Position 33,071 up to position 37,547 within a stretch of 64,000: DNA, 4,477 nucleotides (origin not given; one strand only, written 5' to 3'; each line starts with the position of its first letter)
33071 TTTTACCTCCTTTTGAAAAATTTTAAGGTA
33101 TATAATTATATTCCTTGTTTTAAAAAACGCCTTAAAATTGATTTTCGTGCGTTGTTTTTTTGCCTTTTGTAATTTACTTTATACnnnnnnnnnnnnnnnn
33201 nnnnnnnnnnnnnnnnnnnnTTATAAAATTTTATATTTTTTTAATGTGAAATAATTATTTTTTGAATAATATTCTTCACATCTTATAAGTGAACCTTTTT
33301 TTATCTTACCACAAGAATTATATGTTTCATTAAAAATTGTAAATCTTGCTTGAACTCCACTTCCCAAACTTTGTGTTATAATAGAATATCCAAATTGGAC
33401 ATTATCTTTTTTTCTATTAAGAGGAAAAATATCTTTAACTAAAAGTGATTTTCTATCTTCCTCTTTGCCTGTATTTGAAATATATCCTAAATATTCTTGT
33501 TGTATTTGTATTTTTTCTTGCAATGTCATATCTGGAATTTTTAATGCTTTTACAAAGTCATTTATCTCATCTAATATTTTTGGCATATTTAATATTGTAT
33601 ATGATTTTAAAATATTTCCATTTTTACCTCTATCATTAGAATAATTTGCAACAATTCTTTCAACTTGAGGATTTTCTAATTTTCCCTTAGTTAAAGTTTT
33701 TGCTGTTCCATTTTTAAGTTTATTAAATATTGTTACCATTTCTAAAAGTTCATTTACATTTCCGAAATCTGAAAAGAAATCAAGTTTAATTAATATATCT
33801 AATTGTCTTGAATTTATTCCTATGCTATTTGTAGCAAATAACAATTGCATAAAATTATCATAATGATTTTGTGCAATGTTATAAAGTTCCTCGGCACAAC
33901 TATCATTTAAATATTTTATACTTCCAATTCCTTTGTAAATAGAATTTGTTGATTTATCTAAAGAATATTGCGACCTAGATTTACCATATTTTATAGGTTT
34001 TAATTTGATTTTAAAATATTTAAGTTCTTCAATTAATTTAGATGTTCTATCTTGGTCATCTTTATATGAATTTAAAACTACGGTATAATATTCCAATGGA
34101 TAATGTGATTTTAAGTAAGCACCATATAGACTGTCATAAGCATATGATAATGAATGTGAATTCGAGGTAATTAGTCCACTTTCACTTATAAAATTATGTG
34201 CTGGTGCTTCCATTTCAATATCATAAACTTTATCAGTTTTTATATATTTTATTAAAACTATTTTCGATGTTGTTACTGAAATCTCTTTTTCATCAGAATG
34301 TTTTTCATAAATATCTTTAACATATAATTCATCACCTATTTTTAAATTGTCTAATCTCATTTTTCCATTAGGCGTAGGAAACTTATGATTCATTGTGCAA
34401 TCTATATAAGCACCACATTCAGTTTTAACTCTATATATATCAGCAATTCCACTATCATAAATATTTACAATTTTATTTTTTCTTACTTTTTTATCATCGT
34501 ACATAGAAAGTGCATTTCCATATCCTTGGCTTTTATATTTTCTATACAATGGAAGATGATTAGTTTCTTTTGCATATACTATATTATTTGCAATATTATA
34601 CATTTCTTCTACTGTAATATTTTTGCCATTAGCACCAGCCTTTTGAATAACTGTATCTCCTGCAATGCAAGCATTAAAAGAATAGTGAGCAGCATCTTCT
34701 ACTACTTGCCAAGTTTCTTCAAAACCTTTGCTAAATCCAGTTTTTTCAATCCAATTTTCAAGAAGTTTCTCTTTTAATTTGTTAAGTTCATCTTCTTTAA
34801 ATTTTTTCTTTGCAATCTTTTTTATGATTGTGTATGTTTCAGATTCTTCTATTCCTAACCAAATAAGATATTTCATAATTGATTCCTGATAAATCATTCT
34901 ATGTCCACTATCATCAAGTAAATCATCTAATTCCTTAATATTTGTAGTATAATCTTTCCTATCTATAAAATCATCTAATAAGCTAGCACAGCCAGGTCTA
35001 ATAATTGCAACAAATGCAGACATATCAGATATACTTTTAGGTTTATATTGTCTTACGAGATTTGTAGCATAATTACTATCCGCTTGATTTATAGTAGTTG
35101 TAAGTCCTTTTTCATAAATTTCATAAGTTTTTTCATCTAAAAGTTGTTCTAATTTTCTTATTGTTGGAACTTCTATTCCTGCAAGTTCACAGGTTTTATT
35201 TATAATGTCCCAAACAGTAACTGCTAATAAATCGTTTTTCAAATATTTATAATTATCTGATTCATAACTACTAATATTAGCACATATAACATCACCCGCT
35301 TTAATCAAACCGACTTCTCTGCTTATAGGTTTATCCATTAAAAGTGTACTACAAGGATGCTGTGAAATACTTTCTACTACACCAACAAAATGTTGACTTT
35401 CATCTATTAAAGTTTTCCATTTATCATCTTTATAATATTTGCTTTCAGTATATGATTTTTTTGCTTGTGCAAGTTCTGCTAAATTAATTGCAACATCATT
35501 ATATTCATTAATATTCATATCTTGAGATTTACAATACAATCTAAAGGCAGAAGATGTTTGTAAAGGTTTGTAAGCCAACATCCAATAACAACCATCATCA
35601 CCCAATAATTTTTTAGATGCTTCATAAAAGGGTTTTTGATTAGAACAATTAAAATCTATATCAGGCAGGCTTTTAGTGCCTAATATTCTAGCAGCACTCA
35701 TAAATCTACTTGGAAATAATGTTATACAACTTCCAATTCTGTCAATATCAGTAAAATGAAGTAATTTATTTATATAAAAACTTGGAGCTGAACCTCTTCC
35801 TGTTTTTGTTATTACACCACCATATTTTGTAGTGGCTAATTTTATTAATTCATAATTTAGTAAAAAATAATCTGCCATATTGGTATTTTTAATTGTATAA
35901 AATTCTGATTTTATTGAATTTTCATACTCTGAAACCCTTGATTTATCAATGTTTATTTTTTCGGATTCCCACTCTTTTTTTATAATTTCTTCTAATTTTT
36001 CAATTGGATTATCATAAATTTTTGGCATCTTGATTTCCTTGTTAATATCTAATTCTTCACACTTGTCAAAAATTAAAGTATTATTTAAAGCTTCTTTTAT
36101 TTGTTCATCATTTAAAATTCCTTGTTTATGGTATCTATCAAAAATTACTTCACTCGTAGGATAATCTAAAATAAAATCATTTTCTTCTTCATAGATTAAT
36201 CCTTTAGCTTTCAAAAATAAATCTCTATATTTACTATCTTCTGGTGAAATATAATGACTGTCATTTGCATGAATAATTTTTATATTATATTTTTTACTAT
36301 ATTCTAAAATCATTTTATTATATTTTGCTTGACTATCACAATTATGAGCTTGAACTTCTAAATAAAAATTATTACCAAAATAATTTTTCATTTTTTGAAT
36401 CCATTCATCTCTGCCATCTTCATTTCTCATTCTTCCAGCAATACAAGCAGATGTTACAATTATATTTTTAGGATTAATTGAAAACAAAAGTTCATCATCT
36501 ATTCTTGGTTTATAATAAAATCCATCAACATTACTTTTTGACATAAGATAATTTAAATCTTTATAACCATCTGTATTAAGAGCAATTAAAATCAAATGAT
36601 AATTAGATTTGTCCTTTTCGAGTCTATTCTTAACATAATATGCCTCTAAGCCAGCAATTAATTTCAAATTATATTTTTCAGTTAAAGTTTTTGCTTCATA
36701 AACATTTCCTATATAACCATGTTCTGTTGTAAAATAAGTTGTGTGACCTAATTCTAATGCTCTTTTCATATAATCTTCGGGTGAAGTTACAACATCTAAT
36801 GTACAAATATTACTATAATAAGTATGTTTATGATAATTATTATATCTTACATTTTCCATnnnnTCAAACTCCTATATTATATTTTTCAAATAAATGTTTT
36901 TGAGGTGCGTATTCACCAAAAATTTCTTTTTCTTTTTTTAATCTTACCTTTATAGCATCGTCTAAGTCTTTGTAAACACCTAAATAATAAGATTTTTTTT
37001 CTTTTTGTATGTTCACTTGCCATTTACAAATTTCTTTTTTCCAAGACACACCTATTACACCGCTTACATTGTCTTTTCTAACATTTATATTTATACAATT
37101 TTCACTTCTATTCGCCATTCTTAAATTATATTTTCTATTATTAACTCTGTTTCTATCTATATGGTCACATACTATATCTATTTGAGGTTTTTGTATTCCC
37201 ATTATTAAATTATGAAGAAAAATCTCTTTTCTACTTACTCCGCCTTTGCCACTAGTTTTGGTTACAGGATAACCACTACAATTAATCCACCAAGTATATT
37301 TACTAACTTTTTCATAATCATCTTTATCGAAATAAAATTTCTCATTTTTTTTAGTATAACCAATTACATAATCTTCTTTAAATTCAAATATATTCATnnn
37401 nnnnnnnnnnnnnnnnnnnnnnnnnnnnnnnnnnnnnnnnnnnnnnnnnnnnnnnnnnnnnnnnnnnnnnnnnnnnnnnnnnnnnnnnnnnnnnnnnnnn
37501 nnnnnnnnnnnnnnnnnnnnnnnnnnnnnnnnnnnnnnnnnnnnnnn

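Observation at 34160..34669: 170-aa mini-intein in the DnaE polymerase at the conserved FN(K)|SHSAAYA site, ending Ser-Asn rather than His-Asn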

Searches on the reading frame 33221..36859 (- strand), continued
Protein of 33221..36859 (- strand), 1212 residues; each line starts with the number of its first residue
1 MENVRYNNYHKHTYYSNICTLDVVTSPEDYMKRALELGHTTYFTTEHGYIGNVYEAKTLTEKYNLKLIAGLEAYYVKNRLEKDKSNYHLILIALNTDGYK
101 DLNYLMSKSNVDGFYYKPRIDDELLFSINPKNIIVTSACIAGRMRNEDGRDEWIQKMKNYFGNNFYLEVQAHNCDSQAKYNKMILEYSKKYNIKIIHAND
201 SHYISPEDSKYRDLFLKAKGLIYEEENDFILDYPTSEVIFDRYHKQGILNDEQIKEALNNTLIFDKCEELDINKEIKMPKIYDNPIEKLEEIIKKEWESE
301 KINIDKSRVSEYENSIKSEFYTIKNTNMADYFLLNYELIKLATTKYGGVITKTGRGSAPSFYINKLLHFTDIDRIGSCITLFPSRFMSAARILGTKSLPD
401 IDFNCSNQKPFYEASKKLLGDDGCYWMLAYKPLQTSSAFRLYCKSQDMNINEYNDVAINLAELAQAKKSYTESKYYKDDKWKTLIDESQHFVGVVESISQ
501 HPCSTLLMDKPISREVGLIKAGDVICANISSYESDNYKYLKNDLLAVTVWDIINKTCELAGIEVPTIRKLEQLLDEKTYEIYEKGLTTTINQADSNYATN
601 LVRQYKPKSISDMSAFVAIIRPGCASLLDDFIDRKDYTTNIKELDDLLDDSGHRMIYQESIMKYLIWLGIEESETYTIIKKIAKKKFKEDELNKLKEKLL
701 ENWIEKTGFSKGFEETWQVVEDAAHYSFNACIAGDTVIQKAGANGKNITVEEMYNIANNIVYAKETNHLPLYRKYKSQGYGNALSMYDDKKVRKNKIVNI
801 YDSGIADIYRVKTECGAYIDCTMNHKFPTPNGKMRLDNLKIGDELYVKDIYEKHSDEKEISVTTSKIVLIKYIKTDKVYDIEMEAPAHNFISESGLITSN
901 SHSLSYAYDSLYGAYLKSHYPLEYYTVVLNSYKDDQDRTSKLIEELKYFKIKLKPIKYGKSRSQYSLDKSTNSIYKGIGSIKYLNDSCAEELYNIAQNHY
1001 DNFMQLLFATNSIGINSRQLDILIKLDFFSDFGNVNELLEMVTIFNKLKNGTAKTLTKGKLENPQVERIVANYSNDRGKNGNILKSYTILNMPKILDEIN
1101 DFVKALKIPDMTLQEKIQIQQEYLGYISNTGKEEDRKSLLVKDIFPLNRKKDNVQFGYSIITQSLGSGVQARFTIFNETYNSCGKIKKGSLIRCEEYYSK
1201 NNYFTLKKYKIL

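Call 67: find_encoding_contigs(protein=P0004, flank=3000, max_places=2)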
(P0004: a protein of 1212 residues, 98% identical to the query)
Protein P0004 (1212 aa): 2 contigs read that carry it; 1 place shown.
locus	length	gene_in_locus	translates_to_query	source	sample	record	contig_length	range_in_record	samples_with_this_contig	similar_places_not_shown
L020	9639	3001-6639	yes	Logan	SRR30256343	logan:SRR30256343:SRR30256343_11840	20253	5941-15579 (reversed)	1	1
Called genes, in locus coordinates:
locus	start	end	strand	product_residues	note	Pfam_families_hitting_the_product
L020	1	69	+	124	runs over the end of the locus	-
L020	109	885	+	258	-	PF12705:PDDEXK_1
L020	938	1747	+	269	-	PF01807:Zn_ribbon_DnaG, PF13155:Toprim_2 (weak)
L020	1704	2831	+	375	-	PF13481:AAA_25, PF03796:DnaB_C, PF06745:ATPase (weak), PF13401:AAA_22 (weak)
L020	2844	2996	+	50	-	-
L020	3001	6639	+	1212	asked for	PF02811:PHP, PF07733:DNA_pol3_alpha, PF17657:DNA_pol3_finger, PF14890:Intein_splicing, PF14579:HHH_6 (faint)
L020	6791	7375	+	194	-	PF01966:HD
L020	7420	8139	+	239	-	-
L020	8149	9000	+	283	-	PF06414:Zeta_toxin (weak), PF08433:KTI12, PF13671:AAA_33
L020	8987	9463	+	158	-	PF18907:DUF5662 (weak)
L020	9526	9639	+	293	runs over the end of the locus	PF07486:Hydrolase_2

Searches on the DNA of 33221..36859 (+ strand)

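Call 6: search_dna_similar(query=window:33221-36859:+, collection=phages, mode=near, max_rows=20)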
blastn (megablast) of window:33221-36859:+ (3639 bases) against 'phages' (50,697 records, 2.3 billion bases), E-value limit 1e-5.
No match.

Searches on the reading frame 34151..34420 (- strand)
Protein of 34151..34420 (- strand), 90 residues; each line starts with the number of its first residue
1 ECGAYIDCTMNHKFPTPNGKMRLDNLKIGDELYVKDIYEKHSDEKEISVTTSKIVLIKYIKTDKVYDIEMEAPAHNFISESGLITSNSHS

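Call 38: search_solved_structures(query=window:34151-34420:-, max_evalue=1, show_alignments=5)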
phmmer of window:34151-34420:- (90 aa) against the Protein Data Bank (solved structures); distinct sequences matched with E-value up to 1: 16.
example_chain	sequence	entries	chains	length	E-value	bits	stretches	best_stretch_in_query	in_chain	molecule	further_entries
4kl5_A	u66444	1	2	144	0.00018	25.1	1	2-88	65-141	DNA polymerase III, alpha subunit, Nucleic acid binding, OB-fold, tRNA/helicase-type chime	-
2keq_A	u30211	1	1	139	0.00063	23.4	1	2-87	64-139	DNA polymerase III alpha subunit, Nucleic acid binding OB-fold tRNA/helicase-type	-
6qaz_A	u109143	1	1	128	0.00078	23.1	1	2-40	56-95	cyanophage-like gp41-1 intein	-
7qil_A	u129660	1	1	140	0.0023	21.6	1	2-87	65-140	DnaE intein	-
6riz_A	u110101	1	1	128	0.0049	20.6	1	2-40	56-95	gp41-1 intein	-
1mi8_A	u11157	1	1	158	0.0077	19.9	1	3-81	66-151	DnaB intein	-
4o1r_A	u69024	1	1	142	0.011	19.4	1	3-81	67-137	Replicative DNA helicase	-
5ol7_A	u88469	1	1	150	0.029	18.1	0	53-86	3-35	DNA-directed DNA polymerase,DNA-directed DNA polymerase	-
5ol6_A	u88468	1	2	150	0.032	18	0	53-86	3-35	Nucleic acid binding, OB-fold, tRNA/helicase-type,DNA-directed DNA polymerase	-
4kl6_A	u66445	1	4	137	0.033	17.9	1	29-87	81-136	DNA-directed DNA polymerase,Nucleic acid binding, OB-fold, tRNA/helicase-type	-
4lx3_B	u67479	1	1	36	0.11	16.3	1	53-87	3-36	Nucleic acid binding, OB-fold, tRNA/helicase-type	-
4qfq_B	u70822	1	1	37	0.11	16.2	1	53-87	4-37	Nucleic acid binding, OB-fold, tRNA/helicase-type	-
6riy_A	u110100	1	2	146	0.23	15.2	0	6-86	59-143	Replicative DNA helicase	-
6rix_A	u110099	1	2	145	0.24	15.2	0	6-86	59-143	Replicative DNA helicase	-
3by7_A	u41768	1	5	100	0.29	14.9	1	37-86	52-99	uncharacterized protein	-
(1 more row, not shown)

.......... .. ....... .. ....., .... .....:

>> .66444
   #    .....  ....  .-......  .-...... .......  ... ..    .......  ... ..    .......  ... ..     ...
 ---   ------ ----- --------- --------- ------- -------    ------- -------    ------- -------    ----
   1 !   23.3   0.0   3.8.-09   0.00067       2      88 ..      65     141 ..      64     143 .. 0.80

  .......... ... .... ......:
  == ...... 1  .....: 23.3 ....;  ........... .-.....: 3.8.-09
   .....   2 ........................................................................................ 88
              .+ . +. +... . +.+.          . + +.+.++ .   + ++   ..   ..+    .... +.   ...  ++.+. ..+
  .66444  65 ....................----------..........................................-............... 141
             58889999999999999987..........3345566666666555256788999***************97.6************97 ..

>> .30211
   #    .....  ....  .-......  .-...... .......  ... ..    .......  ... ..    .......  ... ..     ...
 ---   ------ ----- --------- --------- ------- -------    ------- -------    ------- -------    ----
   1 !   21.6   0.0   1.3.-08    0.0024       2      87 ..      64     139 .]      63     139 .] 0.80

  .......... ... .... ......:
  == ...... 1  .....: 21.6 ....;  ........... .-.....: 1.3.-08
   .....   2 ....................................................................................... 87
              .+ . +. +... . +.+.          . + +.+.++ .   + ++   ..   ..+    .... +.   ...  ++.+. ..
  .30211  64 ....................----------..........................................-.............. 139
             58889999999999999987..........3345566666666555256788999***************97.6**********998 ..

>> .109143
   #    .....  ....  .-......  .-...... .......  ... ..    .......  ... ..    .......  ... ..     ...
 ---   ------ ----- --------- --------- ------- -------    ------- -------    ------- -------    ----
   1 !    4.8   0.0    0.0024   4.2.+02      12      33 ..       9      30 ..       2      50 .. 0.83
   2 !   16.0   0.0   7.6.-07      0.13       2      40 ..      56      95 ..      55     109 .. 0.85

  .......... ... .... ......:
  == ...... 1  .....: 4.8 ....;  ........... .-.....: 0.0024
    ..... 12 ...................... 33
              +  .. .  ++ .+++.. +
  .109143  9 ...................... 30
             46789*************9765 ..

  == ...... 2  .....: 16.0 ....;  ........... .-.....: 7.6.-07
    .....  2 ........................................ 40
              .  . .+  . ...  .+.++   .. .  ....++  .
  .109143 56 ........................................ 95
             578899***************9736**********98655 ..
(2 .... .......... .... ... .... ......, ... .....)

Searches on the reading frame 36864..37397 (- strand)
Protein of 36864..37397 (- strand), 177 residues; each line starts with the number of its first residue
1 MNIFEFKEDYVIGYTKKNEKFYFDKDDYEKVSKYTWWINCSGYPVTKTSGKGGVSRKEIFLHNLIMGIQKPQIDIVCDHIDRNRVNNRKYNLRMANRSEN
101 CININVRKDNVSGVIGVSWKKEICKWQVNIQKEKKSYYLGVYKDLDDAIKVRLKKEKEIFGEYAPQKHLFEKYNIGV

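Call 40: search_protein_families(library=pfam, proteins=[window:36864-37397:-], max_evalue=0.01)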
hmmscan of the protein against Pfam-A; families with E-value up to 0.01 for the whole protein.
window:36864-37397:- (177 aa): 1 family
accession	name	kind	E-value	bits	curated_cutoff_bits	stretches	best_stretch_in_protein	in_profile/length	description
PF13392.12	HNH_3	-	0.00018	21.5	24.8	1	76-100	20-44/46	HNH endonuclease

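Call 46: search_protein_families(library=phrogs, proteins=[window:36864-37397:-], max_evalue=0.00001)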
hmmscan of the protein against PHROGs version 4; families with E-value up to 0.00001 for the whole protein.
window:36864-37397:- (177 aa): 6 families
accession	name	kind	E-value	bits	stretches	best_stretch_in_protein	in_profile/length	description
phrog_99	-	DNA, RNA and nucleotide metabolism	2.9e-36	127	1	27-171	119-271/383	HNH endonuclease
phrog_4578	-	DNA, RNA and nucleotide metabolism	5.1e-28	98.6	1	76-167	31-122/130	HNH endonuclease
phrog_374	-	DNA, RNA and nucleotide metabolism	1.5e-16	61.3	1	77-170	326-419/617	HNH endonuclease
phrog_3593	-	DNA, RNA and nucleotide metabolism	2e-13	51.5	1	33-162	73-199/210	HNH endonuclease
phrog_13470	-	DNA, RNA and nucleotide metabolism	9.3e-10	39.8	1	88-162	74-145/152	HNH endonuclease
phrog_959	-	DNA, RNA and nucleotide metabolism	9.9e-06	26.3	0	35-109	36-111/138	HNH endonuclease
